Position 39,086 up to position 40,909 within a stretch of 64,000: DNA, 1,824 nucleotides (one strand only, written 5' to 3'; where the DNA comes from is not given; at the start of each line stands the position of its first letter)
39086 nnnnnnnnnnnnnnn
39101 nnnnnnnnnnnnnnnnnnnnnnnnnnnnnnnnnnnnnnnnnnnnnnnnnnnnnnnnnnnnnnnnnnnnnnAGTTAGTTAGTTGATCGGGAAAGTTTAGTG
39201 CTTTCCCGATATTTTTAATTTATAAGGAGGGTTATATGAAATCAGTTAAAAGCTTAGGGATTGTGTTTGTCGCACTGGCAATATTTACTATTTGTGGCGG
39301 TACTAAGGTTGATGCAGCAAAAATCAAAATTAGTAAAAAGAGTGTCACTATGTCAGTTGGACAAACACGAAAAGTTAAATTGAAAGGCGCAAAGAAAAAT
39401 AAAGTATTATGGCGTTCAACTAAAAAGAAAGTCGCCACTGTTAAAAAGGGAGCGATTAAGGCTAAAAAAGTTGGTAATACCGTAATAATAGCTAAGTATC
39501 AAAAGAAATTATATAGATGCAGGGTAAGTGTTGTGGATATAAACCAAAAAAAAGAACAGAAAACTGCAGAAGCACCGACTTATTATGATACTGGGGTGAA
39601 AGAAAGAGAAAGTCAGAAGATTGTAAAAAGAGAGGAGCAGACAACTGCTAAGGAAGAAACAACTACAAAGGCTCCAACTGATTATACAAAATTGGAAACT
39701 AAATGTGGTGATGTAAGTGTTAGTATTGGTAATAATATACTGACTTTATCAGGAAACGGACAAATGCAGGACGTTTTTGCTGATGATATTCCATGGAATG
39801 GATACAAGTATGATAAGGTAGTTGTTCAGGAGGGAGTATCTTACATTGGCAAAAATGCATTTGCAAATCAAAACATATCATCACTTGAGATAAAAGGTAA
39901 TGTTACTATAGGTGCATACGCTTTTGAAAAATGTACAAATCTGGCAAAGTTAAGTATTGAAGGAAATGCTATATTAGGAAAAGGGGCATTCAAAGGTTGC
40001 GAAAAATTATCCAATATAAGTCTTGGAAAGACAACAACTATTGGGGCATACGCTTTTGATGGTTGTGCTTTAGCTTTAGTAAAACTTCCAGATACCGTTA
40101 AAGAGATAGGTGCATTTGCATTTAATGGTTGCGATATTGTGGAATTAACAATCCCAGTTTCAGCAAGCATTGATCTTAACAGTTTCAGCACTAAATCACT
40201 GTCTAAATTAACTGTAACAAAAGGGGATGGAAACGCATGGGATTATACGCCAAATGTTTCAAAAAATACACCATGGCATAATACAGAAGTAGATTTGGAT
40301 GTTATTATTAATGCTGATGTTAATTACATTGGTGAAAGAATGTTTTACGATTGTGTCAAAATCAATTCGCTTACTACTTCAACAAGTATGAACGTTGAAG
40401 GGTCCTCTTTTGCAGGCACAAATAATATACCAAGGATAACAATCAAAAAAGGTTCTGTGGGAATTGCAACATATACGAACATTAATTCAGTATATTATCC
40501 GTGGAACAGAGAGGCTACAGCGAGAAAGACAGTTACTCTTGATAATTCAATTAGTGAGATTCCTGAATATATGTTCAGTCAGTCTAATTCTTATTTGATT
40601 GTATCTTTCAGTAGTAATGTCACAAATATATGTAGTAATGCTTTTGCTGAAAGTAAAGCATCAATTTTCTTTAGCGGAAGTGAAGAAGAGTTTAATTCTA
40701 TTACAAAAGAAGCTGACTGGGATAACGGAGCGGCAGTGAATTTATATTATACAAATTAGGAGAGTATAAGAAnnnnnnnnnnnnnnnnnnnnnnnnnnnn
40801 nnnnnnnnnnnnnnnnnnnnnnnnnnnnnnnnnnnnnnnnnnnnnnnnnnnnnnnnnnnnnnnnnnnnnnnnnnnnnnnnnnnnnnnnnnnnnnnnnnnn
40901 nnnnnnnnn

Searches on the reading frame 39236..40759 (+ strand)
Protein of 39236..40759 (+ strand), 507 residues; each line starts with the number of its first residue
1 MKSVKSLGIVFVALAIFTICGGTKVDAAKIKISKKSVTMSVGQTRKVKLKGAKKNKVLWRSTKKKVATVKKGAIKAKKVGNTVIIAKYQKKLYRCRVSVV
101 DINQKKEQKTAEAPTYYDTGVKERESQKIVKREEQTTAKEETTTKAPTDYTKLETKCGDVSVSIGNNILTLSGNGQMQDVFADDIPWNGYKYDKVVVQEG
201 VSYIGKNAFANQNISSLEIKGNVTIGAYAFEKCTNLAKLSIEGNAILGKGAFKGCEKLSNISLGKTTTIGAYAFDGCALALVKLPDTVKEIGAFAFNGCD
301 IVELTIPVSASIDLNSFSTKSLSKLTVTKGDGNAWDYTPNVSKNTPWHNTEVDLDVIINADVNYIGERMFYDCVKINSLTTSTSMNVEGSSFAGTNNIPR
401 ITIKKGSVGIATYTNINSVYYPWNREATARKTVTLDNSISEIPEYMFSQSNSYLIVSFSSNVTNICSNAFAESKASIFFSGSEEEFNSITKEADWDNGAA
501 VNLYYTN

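Call 58: search_protein_families(library=pfam, proteins=[window:39236-40759:+], max_evalue=0.001)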
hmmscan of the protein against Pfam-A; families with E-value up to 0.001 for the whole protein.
window:39236-40759:+ (507 aa): 2 families
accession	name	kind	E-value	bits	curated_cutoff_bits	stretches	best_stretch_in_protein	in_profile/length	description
PF13306.12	LRR_5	-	6.9e-37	126.6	27.7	4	247-328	3-87/127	BspA type Leucine rich repeat region (6 copies)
PF13855.12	LRR_8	-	0.00017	21.7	27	0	204-246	16-61/61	Leucine rich repeat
